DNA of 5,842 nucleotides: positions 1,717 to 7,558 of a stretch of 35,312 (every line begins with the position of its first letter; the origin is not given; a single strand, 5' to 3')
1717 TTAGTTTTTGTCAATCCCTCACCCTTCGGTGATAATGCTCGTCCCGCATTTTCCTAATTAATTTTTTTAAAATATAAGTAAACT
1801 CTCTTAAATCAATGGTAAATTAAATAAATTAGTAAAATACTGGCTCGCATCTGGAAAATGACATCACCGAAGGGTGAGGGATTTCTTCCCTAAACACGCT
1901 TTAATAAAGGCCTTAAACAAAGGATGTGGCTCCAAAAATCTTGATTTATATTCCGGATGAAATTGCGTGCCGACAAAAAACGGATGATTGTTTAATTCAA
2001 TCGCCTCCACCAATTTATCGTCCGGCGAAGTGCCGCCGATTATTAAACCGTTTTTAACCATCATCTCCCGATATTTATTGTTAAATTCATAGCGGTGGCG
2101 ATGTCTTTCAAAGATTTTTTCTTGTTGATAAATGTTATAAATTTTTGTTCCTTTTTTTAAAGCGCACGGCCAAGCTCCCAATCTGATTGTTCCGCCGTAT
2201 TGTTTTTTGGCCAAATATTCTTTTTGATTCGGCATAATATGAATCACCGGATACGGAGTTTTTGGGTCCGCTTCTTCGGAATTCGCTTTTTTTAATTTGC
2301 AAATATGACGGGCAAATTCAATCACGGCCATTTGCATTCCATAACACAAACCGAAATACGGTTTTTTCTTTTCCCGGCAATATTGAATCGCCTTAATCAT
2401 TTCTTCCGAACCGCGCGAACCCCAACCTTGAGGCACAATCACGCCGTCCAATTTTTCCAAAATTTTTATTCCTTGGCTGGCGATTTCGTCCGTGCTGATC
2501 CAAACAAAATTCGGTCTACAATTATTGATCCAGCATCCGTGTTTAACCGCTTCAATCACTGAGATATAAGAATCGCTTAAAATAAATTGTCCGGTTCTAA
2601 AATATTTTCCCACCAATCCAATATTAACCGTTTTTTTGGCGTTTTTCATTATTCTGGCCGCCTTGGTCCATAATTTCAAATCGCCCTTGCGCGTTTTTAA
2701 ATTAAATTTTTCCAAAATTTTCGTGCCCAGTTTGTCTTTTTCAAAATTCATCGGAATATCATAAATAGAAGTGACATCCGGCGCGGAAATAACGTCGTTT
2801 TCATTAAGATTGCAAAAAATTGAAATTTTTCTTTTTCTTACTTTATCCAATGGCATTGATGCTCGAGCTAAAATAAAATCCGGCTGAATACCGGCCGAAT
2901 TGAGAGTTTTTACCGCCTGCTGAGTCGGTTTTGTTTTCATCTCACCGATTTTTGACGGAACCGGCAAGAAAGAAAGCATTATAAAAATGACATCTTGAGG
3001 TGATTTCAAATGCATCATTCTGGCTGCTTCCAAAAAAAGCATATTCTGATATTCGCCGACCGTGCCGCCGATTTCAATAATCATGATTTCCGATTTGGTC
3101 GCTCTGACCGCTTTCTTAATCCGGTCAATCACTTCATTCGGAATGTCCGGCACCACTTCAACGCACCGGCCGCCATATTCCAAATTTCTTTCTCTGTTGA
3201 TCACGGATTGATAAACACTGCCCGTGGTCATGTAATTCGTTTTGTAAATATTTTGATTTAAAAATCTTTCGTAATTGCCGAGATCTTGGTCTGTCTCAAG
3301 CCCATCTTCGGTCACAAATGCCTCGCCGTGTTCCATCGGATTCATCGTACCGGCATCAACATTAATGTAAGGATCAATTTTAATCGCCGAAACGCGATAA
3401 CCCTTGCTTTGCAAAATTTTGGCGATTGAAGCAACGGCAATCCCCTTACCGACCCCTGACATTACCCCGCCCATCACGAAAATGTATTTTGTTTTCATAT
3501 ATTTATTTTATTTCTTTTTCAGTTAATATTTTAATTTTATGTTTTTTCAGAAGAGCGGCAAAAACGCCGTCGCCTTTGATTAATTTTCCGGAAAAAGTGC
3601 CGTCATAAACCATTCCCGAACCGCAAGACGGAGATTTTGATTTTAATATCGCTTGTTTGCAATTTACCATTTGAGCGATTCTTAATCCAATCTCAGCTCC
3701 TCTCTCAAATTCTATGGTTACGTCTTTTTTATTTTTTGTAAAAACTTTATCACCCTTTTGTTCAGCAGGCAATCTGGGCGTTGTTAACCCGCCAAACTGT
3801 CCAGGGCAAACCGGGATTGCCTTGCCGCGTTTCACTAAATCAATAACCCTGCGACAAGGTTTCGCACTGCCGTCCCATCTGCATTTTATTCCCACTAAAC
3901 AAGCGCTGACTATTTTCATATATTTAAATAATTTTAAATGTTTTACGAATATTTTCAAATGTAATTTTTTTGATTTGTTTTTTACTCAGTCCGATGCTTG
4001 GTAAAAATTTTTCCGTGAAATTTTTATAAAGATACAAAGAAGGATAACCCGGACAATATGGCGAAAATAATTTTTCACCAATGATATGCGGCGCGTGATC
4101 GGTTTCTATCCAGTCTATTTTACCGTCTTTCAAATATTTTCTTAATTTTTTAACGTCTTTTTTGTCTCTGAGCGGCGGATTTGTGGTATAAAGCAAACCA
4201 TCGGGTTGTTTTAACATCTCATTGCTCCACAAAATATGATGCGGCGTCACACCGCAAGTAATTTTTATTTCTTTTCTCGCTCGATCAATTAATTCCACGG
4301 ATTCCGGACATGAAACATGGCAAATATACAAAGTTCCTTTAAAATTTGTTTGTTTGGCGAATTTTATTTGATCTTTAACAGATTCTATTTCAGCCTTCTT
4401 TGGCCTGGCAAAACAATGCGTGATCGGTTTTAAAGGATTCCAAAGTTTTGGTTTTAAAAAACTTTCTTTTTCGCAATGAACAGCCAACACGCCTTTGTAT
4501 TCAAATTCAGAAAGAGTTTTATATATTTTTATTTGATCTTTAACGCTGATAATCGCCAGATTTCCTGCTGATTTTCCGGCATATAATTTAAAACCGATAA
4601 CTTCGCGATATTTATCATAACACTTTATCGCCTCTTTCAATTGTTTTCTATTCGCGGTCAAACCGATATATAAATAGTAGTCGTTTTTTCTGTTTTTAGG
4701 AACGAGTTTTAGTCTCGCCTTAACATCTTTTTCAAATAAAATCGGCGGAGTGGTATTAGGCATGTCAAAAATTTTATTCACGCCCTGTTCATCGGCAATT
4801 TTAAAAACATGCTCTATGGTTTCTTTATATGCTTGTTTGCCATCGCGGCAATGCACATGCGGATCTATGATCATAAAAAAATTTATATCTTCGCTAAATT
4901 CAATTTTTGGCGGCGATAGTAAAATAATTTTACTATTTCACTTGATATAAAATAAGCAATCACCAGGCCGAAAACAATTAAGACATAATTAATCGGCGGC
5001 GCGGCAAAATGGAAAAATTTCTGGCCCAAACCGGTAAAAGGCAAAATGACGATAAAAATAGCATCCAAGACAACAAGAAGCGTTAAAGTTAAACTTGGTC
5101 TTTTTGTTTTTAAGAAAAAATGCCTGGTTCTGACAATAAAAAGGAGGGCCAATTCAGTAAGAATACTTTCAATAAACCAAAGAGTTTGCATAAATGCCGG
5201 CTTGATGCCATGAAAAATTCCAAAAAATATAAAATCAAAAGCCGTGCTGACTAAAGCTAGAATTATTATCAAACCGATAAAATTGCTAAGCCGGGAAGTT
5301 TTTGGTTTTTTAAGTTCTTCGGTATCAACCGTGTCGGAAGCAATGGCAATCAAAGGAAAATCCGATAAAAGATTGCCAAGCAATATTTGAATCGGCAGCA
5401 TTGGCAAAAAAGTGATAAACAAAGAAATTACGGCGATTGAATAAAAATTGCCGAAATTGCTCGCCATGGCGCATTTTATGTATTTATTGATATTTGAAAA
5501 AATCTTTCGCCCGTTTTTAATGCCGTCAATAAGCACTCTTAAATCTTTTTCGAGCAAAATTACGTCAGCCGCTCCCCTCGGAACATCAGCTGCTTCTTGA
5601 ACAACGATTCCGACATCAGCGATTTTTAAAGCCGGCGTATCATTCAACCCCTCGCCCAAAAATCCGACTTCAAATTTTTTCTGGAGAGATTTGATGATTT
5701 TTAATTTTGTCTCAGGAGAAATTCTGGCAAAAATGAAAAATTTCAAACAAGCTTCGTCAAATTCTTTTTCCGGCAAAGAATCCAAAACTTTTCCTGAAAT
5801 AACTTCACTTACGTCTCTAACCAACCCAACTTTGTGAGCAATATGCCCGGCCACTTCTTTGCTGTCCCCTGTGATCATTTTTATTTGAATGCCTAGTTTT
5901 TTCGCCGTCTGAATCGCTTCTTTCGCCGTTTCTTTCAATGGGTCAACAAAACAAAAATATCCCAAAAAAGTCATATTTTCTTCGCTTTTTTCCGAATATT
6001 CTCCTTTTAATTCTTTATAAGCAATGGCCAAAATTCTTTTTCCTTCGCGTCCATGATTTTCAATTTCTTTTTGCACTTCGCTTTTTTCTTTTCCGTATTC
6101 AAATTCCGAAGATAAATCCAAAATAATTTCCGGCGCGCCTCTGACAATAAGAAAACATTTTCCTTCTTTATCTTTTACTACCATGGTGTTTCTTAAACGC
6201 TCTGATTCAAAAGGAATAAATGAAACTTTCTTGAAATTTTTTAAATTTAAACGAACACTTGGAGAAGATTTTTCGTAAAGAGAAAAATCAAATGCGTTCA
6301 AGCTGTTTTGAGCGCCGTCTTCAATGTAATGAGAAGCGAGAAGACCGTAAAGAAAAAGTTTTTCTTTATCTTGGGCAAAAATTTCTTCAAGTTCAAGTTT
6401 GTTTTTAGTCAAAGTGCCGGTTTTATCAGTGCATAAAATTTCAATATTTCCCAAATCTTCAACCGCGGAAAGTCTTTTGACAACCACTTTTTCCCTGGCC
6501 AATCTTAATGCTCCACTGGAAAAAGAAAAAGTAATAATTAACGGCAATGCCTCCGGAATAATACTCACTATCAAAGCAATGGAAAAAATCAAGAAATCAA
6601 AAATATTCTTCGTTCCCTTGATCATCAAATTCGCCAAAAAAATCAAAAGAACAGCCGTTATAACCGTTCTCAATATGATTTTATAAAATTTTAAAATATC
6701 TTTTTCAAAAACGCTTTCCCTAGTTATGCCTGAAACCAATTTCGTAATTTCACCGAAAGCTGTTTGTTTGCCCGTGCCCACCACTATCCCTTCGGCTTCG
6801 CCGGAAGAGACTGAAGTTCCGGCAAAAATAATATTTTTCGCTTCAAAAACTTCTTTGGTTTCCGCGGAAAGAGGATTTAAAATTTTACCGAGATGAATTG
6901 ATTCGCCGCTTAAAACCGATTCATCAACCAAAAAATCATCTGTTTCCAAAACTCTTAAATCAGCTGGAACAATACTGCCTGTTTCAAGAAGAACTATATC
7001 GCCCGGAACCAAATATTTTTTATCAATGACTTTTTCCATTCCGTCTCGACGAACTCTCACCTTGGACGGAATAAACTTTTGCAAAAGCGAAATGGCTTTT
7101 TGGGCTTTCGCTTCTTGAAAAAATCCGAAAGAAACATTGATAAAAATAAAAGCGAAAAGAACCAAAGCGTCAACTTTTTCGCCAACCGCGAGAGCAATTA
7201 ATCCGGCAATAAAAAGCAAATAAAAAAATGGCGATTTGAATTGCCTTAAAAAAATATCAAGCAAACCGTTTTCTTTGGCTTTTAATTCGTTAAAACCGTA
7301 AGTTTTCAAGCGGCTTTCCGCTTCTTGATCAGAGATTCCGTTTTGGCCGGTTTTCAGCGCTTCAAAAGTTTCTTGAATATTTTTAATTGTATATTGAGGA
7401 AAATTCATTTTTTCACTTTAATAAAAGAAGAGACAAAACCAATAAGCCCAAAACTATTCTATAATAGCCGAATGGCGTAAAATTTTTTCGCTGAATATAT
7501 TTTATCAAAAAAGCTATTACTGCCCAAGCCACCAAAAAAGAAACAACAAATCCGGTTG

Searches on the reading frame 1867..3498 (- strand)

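Call 81: search_protein_families(library=pfam, proteins=[window:1867-3498:-], max_evalue=0.001)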
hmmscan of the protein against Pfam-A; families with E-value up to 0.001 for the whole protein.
window:1867-3498:- (544 aa): 4 families
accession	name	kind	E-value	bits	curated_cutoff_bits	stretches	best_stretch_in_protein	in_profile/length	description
PF06418.20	CTP_synth_N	-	2e-104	349.1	26.1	1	4-267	1-265/265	CTP synthase N-terminus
PF00117.34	GATase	-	7e-34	117.6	22.8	1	307-533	2-189/190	Glutamine amidotransferase class-I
PF07722.19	Peptidase_C26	-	1.5e-09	38.4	20.5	1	370-516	97-219/219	Peptidase C26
PF01656.29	CbiA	-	3.8e-06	27.3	25.4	1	12-130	6-61/125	CobQ/CobB/MinD/ParA nucleotide binding domain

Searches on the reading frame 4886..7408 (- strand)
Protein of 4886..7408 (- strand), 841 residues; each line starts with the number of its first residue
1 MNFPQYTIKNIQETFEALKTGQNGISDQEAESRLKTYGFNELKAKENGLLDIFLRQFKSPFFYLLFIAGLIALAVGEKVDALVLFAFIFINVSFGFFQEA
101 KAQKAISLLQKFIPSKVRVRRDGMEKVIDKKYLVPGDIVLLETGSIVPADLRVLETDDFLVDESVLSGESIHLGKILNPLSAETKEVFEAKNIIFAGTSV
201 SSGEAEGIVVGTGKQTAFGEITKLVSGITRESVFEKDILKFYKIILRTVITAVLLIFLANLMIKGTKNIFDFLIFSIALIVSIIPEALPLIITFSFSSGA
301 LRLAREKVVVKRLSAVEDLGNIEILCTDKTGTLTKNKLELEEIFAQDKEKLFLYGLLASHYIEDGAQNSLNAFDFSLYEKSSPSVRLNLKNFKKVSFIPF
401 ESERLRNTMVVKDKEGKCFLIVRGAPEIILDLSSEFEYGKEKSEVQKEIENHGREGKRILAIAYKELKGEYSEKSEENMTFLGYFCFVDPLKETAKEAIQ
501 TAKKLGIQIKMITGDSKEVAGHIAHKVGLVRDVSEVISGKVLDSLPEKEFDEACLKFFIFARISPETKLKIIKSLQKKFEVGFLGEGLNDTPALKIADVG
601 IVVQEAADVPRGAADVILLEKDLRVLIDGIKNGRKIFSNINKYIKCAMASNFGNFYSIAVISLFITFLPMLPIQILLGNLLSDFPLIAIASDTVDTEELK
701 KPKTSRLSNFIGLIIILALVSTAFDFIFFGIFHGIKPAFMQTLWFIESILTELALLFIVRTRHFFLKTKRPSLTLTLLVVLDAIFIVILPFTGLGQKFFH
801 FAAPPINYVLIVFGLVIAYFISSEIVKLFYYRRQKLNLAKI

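Call 81: search_protein_families(library=pfam, proteins=[window:4886-7408:-], max_evalue=0.001)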
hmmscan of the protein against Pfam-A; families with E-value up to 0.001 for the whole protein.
window:4886-7408:- (841 aa): 5 families
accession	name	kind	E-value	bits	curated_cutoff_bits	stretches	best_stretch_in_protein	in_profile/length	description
PF00122.25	E1-E2_ATPase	-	2.8e-43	148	28.1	1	112-305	2-180/181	E1-E2 ATPase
PF00689.26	Cation_ATPase_C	-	1.2e-17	64.7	27.3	1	667-829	1-175/175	Cation transporting ATPase, C-terminus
PF00690.31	Cation_ATPase_N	-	1.9e-17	63.1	20.4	1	9-71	4-68/69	Cation transporter/ATPase, N-terminus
PF00702.32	Hydrolase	-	4.3e-15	57.1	26.4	1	324-598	3-191/191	haloacid dehalogenase-like hydrolase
PF13246.12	Cation_ATPase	-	7.9e-08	32.7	21.7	1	380-435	34-90/91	Cation transport ATPase (P-type)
